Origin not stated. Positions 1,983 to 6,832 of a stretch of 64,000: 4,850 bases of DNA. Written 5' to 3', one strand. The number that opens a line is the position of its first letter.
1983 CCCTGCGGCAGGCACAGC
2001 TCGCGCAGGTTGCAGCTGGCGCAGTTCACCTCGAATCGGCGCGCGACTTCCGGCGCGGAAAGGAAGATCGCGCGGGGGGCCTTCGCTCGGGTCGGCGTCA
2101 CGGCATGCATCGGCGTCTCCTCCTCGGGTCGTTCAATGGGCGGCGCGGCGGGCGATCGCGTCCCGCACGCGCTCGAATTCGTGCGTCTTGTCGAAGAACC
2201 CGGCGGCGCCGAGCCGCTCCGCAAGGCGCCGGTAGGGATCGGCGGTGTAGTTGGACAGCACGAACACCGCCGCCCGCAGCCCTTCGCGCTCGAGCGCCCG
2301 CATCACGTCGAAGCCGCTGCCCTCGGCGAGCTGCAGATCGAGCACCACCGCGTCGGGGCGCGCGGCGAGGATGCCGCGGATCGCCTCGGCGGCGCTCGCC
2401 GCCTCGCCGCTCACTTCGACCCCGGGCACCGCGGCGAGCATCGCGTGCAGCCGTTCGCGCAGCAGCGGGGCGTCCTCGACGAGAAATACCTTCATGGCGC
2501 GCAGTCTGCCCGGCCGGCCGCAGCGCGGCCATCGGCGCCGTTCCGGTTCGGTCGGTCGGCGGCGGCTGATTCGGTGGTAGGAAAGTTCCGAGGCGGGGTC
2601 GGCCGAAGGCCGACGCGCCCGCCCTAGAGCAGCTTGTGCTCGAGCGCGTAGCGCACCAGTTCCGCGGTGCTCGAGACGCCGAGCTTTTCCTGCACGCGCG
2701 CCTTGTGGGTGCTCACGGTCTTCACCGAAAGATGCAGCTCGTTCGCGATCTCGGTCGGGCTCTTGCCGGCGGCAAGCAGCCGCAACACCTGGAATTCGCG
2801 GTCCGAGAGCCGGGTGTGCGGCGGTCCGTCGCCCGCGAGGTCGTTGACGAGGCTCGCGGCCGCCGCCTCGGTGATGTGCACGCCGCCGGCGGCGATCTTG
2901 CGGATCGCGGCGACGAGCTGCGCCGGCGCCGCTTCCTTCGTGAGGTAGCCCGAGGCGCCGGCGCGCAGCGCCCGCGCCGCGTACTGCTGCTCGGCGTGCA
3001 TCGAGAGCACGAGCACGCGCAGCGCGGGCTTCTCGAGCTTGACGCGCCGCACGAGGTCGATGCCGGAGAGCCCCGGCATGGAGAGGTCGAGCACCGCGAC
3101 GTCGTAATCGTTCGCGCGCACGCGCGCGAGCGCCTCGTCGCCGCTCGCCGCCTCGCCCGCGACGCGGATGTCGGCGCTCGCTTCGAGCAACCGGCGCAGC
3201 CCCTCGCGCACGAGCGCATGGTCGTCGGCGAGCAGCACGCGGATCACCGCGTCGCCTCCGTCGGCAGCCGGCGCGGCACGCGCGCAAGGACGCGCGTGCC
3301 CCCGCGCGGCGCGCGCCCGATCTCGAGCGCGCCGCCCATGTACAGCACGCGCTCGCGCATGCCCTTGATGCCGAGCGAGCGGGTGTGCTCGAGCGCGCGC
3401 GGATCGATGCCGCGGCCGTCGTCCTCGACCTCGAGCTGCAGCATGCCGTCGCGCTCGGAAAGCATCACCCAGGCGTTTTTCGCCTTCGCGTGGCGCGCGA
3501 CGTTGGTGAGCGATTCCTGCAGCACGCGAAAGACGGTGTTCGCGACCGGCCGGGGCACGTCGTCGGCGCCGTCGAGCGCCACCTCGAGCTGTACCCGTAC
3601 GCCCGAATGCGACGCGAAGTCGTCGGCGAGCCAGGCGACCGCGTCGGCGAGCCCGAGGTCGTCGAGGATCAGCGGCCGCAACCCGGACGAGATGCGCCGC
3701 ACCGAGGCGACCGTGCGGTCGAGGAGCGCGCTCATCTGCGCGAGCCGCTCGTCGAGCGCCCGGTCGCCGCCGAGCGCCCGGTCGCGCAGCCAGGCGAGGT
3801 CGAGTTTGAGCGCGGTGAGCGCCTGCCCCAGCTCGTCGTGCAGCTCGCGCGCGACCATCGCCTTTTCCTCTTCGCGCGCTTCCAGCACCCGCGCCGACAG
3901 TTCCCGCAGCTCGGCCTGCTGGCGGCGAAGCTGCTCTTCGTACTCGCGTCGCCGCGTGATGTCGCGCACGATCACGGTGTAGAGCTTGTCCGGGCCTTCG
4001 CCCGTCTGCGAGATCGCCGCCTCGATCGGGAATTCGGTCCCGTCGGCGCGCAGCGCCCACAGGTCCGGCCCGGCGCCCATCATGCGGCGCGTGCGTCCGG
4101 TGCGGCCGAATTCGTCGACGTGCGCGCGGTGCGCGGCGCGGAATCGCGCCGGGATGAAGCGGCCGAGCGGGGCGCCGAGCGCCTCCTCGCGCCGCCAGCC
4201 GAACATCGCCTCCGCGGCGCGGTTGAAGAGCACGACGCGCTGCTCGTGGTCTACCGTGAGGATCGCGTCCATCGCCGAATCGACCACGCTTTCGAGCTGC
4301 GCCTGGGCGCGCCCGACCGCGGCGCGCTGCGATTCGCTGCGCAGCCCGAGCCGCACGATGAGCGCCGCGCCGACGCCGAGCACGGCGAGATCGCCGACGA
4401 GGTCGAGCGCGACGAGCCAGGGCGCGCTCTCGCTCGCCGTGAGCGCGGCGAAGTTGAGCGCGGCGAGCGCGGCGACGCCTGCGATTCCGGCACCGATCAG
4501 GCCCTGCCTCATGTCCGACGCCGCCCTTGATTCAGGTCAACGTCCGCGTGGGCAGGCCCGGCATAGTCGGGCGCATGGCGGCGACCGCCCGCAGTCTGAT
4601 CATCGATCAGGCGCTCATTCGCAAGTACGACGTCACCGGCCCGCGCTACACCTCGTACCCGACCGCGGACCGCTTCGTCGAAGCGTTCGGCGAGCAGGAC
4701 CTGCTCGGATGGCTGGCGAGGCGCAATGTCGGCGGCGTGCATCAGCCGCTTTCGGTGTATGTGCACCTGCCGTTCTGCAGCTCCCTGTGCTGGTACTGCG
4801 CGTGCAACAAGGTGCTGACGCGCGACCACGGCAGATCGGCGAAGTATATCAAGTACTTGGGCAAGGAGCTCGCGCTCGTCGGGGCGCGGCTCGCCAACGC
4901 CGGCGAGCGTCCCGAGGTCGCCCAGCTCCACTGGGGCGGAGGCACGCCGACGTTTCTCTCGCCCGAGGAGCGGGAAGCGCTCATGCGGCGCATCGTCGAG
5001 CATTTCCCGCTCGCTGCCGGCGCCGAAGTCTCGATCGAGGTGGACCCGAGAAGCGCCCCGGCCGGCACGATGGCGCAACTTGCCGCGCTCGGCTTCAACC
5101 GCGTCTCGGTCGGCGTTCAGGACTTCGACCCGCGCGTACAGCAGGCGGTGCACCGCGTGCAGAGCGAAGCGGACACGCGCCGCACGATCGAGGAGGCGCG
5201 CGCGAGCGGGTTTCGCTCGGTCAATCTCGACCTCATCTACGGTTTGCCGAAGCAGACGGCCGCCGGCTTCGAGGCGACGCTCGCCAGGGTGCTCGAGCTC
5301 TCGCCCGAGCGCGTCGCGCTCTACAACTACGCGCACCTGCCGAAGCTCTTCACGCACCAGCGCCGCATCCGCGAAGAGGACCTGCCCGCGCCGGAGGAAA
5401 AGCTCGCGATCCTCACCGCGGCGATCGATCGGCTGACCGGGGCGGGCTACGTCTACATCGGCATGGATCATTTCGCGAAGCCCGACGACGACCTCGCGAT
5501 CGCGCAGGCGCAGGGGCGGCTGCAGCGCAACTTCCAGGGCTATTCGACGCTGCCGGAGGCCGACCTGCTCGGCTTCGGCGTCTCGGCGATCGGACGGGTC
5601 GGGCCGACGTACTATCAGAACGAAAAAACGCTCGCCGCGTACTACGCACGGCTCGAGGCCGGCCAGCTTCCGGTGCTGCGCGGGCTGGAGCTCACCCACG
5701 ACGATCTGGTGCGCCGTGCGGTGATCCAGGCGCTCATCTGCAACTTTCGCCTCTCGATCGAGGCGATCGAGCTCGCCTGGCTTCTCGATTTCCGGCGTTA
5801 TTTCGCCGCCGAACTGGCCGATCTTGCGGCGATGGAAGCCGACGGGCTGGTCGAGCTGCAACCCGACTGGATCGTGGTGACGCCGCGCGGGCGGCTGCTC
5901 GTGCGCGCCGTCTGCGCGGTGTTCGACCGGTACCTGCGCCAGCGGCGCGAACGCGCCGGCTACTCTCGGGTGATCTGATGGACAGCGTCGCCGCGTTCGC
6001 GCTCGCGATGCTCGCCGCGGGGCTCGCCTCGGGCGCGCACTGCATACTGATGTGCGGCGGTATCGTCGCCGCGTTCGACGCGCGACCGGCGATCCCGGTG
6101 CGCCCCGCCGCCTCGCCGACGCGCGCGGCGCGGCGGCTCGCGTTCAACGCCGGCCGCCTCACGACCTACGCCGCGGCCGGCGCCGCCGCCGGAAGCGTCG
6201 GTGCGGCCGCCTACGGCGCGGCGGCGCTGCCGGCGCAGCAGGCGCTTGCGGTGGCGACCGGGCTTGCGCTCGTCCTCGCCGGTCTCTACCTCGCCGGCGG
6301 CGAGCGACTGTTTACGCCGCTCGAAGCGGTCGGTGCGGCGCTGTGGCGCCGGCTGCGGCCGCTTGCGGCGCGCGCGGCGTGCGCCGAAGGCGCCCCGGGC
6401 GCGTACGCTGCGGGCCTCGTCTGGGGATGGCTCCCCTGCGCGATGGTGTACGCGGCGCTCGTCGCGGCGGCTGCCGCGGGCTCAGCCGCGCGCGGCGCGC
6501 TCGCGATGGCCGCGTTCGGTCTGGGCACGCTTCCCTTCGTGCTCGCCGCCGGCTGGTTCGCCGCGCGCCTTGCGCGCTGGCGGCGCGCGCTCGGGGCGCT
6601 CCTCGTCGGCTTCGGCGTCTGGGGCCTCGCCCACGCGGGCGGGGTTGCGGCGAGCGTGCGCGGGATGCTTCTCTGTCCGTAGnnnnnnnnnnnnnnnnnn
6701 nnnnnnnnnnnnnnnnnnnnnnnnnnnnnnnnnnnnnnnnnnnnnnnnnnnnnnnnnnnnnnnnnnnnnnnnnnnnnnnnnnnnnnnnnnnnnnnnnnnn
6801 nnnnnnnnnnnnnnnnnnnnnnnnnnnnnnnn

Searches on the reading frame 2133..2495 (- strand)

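Call 25: search_protein_families(library=pfam, proteins=[window:2133-2495:-], max_evalue=0.001)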
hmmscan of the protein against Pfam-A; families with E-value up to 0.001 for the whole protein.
window:2133-2495:- (120 aa): 1 family
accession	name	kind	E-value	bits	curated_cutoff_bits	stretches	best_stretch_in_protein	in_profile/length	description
PF00072.30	Response_reg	-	9.9e-17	61.6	30.2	1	3-114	1-110/111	Response regulator receiver domain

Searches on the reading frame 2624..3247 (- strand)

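Call 25: search_protein_families(library=pfam, proteins=[window:2624-3247:-], max_evalue=0.001)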
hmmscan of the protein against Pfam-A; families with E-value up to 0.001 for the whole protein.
window:2624-3247:- (207 aa): 6 families
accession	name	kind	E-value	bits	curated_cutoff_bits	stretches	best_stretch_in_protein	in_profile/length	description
PF00072.30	Response_reg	-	7.9e-31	107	30.2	1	4-116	1-111/111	Response regulator receiver domain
PF00196.25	GerE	-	9.3e-20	70.5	23.5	1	147-201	3-57/57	Bacterial regulatory proteins, luxR family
PF13384.12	HTH_23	-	5.3e-05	23.3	24.6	1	150-187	6-43/50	Homeodomain-like domain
PF13518.12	HTH_28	-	0.0002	21.8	25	0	153-187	4-38/52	Helix-turn-helix domain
PF08281.18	Sigma70_r4_2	-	0.00023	21.2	25.7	1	146-185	10-50/54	Sigma-70, region 4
PF13551.12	HTH_29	-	0.00046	20.7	28.1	0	153-187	3-38/64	Winged helix-turn helix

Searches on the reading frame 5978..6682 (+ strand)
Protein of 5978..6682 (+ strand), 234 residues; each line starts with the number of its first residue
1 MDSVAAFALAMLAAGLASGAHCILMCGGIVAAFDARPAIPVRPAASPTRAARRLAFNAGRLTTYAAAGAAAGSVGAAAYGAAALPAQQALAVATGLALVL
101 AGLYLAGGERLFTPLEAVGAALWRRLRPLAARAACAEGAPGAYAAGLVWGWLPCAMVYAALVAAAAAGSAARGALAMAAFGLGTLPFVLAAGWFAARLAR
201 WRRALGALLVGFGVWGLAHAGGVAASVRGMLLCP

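Call 25: search_protein_families(library=pfam, proteins=[window:5978-6682:+], max_evalue=0.001)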
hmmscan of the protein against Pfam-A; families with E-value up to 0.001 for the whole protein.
window:5978-6682:+ (234 aa): 1 family
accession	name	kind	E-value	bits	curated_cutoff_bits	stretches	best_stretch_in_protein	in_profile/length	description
PF13386.12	DsbD_2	-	7e-47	160.3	24.9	1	11-215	2-199/199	Cytochrome C biogenesis protein transmembrane region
